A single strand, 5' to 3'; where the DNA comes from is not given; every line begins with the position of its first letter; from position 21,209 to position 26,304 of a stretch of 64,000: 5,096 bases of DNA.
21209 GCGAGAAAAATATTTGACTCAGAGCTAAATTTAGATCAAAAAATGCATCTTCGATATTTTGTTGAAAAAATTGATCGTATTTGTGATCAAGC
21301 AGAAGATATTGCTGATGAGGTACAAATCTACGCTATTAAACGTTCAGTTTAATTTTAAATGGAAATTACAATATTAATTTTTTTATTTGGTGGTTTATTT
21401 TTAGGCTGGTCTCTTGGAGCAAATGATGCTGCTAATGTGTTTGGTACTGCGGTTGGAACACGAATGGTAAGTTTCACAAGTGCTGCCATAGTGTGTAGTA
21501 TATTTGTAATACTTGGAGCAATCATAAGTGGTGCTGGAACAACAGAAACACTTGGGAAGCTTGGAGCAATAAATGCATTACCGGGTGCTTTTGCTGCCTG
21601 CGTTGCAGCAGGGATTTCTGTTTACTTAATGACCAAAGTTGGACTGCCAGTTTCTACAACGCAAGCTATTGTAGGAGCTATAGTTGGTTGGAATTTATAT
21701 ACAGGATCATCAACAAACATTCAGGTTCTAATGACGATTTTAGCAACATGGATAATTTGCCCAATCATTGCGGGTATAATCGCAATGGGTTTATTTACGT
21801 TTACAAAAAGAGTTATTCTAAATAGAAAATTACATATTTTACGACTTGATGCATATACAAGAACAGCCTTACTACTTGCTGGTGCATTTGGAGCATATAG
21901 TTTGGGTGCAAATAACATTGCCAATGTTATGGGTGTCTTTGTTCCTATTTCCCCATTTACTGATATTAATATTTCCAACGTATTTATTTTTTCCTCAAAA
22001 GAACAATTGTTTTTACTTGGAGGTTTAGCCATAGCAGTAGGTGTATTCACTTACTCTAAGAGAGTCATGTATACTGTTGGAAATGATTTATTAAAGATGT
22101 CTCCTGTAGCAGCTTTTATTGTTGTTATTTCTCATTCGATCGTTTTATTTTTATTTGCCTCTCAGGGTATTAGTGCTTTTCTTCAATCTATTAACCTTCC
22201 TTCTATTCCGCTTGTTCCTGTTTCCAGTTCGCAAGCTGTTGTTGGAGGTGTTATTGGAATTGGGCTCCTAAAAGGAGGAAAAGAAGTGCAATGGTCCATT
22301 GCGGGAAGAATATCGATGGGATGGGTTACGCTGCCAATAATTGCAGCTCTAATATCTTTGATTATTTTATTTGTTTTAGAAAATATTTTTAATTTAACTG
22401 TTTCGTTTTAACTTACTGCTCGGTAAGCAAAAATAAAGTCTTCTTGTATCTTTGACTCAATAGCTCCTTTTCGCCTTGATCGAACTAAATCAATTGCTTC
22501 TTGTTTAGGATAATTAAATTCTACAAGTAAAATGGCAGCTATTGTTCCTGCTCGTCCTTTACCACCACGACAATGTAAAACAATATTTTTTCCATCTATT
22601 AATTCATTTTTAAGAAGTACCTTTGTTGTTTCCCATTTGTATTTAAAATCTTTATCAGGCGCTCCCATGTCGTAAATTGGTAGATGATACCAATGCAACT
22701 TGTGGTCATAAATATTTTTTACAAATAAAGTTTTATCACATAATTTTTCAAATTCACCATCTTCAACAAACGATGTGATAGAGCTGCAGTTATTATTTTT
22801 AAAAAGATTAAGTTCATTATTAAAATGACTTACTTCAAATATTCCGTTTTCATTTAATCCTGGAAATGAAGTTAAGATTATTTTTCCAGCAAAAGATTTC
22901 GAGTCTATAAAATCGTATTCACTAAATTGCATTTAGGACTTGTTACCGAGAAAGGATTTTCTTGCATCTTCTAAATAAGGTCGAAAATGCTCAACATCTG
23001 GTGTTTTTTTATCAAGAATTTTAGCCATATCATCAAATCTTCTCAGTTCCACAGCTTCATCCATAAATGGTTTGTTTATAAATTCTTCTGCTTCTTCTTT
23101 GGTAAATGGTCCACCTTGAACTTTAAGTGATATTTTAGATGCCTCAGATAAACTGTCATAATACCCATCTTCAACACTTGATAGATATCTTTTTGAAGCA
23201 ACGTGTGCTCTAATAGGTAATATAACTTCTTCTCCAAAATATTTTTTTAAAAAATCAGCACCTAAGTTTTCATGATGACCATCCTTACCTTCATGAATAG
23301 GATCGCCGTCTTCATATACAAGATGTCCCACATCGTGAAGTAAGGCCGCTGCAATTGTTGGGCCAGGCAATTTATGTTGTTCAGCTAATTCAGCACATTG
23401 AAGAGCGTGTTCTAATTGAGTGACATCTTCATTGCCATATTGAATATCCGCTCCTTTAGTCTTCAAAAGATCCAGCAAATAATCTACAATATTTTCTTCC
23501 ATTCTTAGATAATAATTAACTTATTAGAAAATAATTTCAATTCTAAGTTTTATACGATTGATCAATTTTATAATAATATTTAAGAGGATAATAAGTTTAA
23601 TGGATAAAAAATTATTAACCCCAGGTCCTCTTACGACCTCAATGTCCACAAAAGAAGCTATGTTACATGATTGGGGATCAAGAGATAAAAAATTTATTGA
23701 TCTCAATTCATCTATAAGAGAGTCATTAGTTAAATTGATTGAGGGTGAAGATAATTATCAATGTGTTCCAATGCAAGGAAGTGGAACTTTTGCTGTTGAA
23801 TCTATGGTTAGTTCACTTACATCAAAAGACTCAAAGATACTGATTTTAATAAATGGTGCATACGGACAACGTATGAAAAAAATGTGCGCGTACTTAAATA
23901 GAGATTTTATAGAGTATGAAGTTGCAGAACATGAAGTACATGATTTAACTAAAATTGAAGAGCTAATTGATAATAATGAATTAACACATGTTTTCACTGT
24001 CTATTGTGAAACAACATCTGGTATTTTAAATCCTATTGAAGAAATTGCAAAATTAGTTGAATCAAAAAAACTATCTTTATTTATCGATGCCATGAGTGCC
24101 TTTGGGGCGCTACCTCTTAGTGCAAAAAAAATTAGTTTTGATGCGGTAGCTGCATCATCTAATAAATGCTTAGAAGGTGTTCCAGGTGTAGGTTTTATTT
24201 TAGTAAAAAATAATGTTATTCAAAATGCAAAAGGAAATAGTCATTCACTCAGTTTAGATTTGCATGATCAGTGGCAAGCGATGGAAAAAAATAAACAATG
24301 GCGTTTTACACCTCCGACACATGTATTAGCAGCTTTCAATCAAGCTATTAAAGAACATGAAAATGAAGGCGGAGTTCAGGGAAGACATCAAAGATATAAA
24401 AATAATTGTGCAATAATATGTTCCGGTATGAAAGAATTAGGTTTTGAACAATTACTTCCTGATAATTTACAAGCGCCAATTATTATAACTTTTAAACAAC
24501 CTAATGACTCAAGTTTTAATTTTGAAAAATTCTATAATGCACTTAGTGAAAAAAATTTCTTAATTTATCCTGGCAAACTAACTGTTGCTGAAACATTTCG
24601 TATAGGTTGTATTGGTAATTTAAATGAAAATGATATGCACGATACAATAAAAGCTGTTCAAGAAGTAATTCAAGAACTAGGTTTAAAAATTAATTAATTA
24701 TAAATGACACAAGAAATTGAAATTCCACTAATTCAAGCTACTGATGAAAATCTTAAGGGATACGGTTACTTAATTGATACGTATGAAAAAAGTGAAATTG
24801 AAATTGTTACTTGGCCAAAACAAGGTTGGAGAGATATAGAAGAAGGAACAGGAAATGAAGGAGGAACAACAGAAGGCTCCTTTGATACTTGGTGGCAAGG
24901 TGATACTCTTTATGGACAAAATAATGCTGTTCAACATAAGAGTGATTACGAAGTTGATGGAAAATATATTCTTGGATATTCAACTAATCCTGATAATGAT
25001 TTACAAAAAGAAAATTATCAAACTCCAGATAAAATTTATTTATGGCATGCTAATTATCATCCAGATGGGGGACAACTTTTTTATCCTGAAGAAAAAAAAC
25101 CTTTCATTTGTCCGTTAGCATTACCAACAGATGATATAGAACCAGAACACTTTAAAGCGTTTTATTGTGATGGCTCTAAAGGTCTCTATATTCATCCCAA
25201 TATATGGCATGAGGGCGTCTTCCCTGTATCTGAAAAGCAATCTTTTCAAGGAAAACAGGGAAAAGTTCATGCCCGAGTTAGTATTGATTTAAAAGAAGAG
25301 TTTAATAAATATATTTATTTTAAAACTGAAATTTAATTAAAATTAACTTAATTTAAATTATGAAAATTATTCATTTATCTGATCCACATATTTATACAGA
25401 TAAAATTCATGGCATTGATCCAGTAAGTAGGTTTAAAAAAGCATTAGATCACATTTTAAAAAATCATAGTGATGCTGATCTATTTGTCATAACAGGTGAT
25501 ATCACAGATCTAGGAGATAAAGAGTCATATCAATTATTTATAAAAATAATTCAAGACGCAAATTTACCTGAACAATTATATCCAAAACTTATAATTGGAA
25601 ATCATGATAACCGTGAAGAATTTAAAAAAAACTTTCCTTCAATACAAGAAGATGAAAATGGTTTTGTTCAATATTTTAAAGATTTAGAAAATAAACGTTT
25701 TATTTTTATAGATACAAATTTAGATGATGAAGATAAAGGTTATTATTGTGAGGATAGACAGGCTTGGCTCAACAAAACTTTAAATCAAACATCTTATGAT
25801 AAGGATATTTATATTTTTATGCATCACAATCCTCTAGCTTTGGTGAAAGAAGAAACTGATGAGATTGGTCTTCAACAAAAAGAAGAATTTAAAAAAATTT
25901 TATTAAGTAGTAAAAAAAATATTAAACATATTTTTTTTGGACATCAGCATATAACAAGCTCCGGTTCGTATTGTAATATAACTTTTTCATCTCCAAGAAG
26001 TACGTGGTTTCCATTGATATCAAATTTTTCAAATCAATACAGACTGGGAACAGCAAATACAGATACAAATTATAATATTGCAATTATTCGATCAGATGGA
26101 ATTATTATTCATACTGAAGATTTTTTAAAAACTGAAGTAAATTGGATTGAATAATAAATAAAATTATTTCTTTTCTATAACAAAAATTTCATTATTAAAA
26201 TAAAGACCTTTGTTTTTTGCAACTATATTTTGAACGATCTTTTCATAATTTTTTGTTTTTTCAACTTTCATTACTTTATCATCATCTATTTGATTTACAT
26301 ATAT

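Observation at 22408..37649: Non-canonical phosphonate/organophosphorus neighbourhood: PhnW, PhnY and PhnA split apart and interleaved with seven unassigned enzymes and a sugar-type ABC importer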

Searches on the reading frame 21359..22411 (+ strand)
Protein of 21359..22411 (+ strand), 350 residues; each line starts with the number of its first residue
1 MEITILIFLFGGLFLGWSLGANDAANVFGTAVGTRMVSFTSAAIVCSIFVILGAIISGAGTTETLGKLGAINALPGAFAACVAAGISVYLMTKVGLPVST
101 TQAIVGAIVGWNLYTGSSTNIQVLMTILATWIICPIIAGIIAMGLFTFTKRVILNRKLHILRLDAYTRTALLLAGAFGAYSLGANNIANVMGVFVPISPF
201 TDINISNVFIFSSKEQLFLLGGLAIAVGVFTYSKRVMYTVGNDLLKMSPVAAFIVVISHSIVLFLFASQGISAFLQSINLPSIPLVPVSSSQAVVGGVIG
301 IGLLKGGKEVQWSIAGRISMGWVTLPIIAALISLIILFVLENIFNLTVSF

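Call 4: search_protein_families(library=pfam, proteins=[window:21359-22411:+])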
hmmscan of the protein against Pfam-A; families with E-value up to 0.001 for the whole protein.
window:21359-22411:+ (350 aa): 1 family
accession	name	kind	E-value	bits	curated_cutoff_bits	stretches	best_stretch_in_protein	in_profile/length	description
PF01384.25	PHO4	-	2.8e-63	214.4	33.7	2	20-333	2-350/350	Phosphate transporter family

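Call 6: search_protein_families(library=ncbifam, proteins=[window:21359-22411:+], max_evalue=0.01)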
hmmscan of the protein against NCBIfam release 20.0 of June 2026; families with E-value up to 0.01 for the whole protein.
window:21359-22411:+ (350 aa): 3 families
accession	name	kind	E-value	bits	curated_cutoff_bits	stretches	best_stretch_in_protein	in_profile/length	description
NF053884.1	SulfPermCysPBac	equivalog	3.5e-24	85.3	400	2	82-348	83-325/354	sulfate permease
NF033774.1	phos_trans_PitA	exception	0.00053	18.7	800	1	63-152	410-497/498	inorganic phosphate transporter PitA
NF002728.1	PRK02624.1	equivalog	0.0029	17.2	65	1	313-340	14-41/60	photosystem II reaction center phosphoprotein PsbH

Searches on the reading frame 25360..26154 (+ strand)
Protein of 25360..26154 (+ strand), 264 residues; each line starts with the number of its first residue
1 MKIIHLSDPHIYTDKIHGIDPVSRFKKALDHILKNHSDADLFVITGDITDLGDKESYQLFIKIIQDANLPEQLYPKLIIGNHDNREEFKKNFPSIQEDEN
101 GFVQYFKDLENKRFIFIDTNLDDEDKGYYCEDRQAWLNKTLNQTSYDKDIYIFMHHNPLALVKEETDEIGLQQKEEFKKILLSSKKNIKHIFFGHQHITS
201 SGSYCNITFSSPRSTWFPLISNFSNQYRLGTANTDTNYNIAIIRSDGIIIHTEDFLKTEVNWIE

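Call 3: search_protein_families(library=pfam, proteins=[window:25360-26154:+])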
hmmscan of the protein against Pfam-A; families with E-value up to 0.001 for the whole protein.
window:25360-26154:+ (264 aa): 2 families
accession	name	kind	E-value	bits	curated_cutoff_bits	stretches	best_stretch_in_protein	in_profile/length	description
PF00149.33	Metallophos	-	1.1e-17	65.6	21.5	1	1-198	1-190/191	Calcineurin-like phosphoesterase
PF12850.12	Metallophos_2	-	1.1e-06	29.1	27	1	1-209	1-129/154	Calcineurin-like phosphoesterase superfamily domain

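Call 5: search_protein_families(library=ncbifam, proteins=[window:25360-26154:+], max_evalue=0.01)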
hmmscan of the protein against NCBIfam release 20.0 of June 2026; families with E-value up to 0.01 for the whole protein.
window:25360-26154:+ (264 aa): 6 families
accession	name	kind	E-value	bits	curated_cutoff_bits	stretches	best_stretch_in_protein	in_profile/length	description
NF050112.1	PhdiestSpdARhizob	equivalog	9.3e-56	189.4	400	1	2-255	1-256/264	2', 3'cyclic nucleotide phosphodiesterase SpdA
NF008359.0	PRK11148.1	equivalog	4.8e-18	65.6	225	1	2-206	16-214/275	3',5'-cyclic-AMP phosphodiesterase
NF053861.1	DS8_antiphage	equivalog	2.5e-08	32.2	790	1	5-84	1-85/994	anti-phage protein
NF053862.1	DS9_1_antiphage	equivalog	9.4e-07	28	420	1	3-86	196-291/486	anti-phage phosphoesterase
TIGR00619.1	sbcd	subfamily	1.5e-06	28.2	77.65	1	1-94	1-97/252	exonuclease subunit SbcD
NF041753.2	sbcd_Staph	equivalog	5.5e-05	22.2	480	1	1-88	1-91/375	exonuclease subunit SbcD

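Call 47: search_solved_structures(query=window:25360-26154:+, max_evalue=0.001)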
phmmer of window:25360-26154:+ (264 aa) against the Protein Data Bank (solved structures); distinct sequences matched with E-value up to 0.001: 6.
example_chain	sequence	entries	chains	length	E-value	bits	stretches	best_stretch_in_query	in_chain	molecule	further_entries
2zo9_B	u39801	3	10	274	3.5e-16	62.5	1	2-210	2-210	Phosphohydrolase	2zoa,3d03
2dxl_A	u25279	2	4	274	3.6e-16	62.5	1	2-210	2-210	Phosphohydrolase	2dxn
2hy1_A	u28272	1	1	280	8.3e-12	48.2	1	3-216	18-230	Rv0805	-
3ib7_A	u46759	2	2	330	1.4e-11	47.5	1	3-216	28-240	Icc protein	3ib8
2hyo_A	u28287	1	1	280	1.1e-10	44.5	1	3-216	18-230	Rv0805N97A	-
2hyp_A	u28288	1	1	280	1.1e-10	44.5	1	3-216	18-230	Hypothetical protein RV0805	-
